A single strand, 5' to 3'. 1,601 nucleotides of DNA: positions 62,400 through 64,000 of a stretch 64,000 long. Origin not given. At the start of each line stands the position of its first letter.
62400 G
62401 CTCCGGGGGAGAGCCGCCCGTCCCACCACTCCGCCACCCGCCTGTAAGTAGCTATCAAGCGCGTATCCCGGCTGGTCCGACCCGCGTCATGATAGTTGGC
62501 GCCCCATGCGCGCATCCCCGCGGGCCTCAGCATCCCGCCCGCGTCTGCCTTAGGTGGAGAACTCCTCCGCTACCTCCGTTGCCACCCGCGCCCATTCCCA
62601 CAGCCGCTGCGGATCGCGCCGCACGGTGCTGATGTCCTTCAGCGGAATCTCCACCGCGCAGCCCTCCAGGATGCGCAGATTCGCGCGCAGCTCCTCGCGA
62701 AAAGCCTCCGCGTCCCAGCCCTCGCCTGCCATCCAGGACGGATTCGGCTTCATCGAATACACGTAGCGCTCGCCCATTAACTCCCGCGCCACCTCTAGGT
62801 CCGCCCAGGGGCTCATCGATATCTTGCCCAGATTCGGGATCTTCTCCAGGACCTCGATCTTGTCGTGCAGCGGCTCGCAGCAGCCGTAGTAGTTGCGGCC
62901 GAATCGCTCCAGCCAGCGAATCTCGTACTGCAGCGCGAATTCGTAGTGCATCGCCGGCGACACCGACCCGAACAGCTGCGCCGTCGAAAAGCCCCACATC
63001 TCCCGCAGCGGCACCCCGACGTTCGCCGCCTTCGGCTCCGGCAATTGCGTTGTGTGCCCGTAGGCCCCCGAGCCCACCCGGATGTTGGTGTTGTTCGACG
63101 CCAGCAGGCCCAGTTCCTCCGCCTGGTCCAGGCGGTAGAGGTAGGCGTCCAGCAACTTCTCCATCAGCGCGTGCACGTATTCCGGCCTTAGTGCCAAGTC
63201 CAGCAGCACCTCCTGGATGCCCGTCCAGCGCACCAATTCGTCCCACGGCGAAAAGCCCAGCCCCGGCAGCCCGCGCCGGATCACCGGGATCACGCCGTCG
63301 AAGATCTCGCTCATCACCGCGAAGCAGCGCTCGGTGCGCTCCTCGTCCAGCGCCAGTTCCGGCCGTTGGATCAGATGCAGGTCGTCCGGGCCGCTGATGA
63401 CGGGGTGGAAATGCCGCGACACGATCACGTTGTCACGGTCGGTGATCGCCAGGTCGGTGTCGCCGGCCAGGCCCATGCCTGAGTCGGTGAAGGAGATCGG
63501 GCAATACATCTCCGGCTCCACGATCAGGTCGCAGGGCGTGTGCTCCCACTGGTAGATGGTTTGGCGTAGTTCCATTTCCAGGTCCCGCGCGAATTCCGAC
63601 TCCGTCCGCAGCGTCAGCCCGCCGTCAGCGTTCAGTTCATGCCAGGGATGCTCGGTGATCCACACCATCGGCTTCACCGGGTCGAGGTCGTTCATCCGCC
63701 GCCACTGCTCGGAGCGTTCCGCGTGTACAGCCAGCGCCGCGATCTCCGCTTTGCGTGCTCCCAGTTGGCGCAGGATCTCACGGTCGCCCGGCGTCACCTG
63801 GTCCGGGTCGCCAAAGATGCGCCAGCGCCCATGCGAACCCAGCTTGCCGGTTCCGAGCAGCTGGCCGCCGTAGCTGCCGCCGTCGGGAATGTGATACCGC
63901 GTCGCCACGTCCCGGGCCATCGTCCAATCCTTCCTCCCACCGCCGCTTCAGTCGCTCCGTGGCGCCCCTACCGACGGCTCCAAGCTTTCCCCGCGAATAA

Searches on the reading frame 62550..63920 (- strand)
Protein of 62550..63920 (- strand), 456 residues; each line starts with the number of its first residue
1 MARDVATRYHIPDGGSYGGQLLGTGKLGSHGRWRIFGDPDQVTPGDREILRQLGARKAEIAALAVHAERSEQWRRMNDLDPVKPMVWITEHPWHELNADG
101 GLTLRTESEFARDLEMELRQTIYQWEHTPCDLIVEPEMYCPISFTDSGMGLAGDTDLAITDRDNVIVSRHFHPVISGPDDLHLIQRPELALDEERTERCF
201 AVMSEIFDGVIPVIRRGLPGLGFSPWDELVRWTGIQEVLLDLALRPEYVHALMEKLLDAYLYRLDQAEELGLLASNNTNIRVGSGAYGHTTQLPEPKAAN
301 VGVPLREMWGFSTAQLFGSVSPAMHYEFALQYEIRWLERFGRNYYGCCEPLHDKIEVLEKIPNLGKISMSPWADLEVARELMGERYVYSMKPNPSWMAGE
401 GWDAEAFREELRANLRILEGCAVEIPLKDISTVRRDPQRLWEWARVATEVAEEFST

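Call 39: search_protein_families(library=pfam, max_evalue=1, proteins=[window:62550-63920:-])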
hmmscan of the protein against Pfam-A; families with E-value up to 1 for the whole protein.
window:62550-63920:- (456 aa): 0 families

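Call 76: find_encoding_contigs(protein=window:62550-63920:-, flank=10000, max_places=6)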
Protein window:62550-63920:- (456 aa): 10 contigs read that carry it; 6 places shown.
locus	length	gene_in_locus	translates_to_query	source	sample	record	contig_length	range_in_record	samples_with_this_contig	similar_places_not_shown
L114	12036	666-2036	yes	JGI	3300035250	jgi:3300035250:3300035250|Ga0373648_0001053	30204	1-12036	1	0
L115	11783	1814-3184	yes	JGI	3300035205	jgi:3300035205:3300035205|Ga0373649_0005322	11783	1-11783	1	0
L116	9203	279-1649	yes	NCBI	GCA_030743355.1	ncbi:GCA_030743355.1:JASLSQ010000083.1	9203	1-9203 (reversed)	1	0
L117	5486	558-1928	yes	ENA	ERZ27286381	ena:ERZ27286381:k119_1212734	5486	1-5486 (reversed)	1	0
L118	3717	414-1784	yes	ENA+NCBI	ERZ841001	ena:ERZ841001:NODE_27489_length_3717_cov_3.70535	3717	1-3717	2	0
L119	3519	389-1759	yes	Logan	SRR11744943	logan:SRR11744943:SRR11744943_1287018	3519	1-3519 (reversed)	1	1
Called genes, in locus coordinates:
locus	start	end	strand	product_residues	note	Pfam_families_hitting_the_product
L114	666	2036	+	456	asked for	-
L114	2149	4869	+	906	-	PF09586:YfhO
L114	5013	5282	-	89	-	-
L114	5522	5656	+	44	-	PF01738:DLH (weak)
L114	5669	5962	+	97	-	PF01738:DLH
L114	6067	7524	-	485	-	PF00083:Sugar_tr (weak), PF07690:MFS_1, PF12832:MFS_1_like (weak), PF07690:MFS_1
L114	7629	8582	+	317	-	PF00528:BPD_transp_1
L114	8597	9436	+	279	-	PF00528:BPD_transp_1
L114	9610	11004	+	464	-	PF01547:SBP_bac_1, PF13416:SBP_bac_8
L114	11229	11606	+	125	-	PF00072:Response_reg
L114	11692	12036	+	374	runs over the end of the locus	-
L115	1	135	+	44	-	?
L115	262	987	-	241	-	-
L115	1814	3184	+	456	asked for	-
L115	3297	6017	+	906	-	PF09586:YfhO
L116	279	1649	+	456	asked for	-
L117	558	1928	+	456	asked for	-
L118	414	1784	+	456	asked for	-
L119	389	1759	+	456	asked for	-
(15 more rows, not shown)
